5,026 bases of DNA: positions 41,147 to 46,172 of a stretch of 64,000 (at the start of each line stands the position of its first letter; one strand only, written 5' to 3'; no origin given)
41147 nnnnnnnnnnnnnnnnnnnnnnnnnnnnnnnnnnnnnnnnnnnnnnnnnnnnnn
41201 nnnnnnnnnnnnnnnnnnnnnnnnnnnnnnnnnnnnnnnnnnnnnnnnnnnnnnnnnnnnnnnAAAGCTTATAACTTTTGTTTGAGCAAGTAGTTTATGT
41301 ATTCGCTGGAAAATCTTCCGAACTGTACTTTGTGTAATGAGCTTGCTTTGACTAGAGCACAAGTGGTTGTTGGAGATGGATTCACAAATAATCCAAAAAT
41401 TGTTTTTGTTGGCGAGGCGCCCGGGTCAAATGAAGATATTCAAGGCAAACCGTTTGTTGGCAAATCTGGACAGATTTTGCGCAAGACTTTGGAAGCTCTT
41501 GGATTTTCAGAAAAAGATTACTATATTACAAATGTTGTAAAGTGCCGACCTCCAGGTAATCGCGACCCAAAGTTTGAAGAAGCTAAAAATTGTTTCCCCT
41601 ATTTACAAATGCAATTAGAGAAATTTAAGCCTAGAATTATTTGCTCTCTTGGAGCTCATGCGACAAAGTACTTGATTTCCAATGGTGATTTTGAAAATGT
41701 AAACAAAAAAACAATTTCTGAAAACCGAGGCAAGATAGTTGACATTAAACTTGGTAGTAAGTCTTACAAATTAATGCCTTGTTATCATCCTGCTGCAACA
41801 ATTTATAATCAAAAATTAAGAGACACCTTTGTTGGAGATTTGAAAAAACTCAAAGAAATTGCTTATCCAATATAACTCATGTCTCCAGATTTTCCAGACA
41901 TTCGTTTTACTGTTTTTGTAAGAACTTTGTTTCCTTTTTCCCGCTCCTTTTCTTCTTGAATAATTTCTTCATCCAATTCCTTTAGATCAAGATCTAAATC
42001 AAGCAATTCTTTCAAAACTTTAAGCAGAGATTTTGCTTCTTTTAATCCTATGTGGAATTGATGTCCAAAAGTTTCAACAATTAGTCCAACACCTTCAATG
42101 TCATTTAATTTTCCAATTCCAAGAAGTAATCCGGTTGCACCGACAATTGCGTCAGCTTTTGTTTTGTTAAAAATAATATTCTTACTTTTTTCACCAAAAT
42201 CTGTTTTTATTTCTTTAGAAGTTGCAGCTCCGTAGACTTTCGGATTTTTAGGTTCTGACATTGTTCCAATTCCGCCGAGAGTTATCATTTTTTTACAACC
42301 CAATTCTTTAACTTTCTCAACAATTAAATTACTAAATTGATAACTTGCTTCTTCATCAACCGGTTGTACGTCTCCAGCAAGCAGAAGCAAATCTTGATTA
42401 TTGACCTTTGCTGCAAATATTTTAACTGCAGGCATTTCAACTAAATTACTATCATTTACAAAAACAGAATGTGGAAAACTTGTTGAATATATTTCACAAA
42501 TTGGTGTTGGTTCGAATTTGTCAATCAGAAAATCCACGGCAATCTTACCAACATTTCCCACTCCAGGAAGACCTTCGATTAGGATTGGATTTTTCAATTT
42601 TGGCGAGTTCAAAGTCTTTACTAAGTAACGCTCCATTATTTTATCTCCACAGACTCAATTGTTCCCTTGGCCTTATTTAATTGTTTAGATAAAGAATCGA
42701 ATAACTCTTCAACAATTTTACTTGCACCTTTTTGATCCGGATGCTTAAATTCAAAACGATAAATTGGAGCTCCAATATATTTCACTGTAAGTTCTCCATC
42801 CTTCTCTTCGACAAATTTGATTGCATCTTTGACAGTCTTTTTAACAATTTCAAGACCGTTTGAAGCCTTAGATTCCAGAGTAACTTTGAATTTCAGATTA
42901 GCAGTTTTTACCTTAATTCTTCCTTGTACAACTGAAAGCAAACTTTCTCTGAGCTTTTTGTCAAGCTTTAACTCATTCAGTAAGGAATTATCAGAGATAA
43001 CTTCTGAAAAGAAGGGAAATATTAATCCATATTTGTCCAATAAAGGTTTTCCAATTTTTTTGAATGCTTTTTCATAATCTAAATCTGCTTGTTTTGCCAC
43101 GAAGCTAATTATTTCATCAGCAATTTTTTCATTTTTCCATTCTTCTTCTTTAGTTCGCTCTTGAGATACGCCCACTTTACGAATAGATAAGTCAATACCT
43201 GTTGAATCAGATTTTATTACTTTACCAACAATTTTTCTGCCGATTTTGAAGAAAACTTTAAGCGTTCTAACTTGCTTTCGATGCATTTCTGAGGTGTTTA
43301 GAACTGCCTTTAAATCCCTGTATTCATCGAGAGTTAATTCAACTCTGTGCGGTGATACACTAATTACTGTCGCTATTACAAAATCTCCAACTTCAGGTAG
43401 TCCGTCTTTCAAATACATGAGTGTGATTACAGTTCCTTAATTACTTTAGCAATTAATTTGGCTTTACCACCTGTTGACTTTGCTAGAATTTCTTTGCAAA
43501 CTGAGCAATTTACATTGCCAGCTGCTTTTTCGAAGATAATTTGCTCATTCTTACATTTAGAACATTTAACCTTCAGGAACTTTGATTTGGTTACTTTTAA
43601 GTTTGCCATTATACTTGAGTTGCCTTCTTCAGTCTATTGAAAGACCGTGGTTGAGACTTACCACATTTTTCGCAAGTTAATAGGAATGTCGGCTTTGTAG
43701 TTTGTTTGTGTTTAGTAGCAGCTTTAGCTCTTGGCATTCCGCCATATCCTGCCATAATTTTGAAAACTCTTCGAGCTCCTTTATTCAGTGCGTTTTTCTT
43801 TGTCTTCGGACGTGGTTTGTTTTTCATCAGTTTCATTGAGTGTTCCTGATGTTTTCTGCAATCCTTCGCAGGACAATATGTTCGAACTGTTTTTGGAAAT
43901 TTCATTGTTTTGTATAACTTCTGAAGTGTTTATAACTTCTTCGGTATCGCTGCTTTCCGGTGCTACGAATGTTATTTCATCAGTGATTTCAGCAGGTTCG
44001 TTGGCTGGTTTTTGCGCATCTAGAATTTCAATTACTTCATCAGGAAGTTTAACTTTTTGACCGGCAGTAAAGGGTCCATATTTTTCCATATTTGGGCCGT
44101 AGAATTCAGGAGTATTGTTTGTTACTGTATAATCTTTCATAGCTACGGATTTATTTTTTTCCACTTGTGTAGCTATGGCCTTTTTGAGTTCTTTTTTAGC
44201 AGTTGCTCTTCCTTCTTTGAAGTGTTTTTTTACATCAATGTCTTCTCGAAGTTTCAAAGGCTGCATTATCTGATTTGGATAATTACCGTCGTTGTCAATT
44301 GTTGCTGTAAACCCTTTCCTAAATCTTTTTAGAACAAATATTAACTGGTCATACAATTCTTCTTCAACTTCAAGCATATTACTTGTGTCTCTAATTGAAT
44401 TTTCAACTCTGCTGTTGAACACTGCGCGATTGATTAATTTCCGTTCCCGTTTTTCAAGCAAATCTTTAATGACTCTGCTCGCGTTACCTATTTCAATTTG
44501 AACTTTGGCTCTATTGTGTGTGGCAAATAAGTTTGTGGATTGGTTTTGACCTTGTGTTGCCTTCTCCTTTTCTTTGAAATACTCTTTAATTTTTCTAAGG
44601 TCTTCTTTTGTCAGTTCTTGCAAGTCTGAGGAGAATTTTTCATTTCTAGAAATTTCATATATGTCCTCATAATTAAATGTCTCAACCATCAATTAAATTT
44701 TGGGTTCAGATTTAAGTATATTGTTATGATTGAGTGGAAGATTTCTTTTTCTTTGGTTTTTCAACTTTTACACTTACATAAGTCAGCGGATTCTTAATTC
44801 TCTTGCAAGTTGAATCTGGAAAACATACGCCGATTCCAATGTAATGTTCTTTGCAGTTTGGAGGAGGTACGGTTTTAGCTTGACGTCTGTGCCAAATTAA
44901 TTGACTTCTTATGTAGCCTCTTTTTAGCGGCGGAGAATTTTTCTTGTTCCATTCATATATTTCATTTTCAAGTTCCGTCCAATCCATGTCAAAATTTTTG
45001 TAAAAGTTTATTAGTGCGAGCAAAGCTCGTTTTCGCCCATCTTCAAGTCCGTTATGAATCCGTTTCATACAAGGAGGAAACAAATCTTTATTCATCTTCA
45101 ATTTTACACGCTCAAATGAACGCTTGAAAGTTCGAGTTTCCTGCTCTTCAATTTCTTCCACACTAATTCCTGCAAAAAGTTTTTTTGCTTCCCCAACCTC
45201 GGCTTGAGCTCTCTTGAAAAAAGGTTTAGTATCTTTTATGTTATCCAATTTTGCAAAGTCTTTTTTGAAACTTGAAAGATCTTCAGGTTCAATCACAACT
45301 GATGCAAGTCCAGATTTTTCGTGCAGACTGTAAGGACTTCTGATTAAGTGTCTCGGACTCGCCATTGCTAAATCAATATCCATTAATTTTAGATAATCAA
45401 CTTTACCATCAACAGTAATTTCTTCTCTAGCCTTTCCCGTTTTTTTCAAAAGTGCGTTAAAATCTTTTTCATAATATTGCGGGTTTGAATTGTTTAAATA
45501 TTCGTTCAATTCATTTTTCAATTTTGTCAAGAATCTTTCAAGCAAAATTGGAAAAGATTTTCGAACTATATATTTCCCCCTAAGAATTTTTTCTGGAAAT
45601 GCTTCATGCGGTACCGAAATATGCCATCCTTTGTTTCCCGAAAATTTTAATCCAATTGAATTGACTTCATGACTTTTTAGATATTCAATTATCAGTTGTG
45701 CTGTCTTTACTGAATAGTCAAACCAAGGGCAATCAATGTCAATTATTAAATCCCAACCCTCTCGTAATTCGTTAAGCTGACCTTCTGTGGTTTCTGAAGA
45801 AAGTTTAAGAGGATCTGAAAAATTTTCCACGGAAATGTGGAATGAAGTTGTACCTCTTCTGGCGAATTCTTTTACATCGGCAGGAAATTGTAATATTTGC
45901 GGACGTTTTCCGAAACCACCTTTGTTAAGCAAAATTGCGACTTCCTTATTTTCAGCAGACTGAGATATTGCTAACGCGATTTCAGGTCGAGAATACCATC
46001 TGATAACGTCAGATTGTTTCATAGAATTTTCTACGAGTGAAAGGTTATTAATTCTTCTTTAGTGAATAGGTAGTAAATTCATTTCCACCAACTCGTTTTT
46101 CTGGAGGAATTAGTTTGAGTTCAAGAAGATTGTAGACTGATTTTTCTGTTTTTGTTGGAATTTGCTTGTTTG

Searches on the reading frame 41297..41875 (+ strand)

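Call 78: search_protein_families(library=pfam, proteins=[window:41297-41875:+], max_evalue=0.0001)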
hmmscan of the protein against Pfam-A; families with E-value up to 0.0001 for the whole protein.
window:41297-41875:+ (192 aa): 1 family
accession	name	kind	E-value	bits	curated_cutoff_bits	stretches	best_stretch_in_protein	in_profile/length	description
PF03167.25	UDG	-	6.8e-35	120.6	24.3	1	31-175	5-129/141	Uracil DNA glycosylase superfamily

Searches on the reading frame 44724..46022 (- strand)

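Call 22: search_protein_families(library=pfam, proteins=[window:44724-46022:-], max_evalue=0.001)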
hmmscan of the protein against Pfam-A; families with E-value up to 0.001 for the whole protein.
window:44724-46022:- (432 aa): 2 families
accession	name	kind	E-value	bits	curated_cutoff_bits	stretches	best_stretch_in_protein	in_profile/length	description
PF04104.19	DNA_primase_lrg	-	1.7e-06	28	22.4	1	260-391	50-189/266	Eukaryotic and archaeal DNA primase, large subunit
PF01896.25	DNA_primase_S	-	2.3e-05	25.3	26.8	1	104-245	23-162/163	DNA primase small subunit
